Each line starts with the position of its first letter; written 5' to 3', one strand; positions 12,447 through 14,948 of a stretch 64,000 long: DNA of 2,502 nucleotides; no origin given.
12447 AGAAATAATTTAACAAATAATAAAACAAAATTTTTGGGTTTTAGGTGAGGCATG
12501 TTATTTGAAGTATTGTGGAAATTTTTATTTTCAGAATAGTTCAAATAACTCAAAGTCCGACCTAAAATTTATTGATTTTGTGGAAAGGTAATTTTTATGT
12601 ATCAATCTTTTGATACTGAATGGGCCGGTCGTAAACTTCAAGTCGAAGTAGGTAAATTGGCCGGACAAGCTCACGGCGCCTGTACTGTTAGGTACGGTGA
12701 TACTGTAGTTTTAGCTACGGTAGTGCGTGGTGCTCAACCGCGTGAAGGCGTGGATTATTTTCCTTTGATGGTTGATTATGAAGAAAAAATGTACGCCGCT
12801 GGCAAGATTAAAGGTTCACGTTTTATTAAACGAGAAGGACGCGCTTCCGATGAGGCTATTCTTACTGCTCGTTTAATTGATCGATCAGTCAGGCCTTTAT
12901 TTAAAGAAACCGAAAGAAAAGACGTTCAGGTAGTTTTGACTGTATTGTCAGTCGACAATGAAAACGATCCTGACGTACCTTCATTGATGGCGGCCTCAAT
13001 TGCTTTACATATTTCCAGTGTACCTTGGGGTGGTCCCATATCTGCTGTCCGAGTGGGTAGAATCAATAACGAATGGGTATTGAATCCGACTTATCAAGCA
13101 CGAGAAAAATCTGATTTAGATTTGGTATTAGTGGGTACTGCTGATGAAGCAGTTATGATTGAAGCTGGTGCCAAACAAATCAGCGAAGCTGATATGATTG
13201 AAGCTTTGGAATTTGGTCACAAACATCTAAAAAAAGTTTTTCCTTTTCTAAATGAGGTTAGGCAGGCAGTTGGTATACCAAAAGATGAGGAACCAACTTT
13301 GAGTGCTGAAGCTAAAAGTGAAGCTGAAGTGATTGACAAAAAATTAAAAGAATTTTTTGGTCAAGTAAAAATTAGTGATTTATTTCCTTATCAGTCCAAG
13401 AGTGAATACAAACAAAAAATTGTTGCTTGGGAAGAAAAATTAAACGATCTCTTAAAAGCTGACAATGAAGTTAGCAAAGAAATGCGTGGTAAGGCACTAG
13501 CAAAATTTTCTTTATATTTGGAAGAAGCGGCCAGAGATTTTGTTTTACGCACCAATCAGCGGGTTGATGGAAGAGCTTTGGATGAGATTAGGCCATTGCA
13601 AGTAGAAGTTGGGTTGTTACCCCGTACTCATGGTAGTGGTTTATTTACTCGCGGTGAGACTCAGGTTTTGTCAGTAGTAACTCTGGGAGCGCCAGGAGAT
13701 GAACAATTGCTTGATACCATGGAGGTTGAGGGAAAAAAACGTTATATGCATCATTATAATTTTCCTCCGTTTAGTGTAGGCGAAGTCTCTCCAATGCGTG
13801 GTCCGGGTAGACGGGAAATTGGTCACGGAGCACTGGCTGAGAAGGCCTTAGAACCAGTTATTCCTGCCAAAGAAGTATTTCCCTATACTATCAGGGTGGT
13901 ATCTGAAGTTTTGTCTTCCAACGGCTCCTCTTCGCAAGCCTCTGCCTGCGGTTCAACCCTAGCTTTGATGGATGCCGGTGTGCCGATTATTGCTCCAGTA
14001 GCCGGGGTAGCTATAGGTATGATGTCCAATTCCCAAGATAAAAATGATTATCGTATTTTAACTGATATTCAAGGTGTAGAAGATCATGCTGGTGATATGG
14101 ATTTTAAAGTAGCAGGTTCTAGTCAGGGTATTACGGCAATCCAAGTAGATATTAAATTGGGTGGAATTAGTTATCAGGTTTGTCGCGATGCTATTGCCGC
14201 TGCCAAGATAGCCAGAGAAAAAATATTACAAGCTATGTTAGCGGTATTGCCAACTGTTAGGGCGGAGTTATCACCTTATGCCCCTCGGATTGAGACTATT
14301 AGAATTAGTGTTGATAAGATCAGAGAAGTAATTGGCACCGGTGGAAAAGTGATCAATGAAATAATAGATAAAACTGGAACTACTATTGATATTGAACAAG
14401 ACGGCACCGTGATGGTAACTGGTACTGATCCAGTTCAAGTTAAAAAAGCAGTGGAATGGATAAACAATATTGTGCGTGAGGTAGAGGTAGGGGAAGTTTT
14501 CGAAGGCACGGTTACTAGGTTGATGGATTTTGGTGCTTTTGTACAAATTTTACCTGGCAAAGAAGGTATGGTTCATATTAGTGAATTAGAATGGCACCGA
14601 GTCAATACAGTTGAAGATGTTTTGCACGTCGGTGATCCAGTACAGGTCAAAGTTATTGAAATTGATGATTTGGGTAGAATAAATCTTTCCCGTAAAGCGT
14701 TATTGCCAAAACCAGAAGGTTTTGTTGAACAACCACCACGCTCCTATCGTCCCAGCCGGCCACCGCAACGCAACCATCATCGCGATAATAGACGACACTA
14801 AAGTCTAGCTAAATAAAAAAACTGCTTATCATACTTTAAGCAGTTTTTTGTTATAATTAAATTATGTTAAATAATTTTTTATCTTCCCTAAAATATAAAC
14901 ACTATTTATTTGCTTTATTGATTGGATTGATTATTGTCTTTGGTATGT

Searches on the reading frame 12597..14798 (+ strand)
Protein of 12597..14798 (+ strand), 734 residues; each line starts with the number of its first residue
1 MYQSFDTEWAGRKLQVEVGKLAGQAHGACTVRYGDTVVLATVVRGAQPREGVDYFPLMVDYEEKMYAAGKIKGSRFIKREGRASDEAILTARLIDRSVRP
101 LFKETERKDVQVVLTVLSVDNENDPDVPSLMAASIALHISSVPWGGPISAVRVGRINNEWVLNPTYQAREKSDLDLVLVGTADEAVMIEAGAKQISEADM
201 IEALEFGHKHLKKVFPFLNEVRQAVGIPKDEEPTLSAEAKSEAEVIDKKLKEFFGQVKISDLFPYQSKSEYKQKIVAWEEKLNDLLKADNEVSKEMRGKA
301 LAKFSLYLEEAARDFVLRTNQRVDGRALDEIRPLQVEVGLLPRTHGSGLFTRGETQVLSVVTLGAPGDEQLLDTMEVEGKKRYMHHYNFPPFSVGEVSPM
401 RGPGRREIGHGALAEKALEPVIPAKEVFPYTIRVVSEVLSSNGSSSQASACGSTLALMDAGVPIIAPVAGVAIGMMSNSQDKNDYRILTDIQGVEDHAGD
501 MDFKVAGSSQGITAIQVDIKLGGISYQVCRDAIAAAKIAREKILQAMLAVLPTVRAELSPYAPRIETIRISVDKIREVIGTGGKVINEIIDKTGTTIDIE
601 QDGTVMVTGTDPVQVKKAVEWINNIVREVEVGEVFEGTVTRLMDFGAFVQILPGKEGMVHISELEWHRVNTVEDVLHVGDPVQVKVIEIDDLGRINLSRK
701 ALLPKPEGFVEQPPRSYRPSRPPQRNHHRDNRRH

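Call 24: search_protein_families(library=pfam, proteins=[window:12597-14798:+], max_evalue=0.0001)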
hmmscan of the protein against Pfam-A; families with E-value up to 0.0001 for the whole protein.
window:12597-14798:+ (734 aa): 4 families
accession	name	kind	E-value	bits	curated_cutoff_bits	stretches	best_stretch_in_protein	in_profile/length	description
PF01138.27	RNase_PH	-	2.3e-57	193.4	25.5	2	330-463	1-130/130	3' exoribonuclease family, domain 1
PF00575.29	S1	-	2.9e-22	79.3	22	1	629-700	2-74/74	S1 RNA binding domain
PF03725.20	RNase_PH_C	-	1.7e-19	70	20.8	1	146-209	1-66/67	3' exoribonuclease family, domain 2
PF00013.35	KH_1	-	2.1e-12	47.1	21.5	1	566-623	2-65/66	KH domain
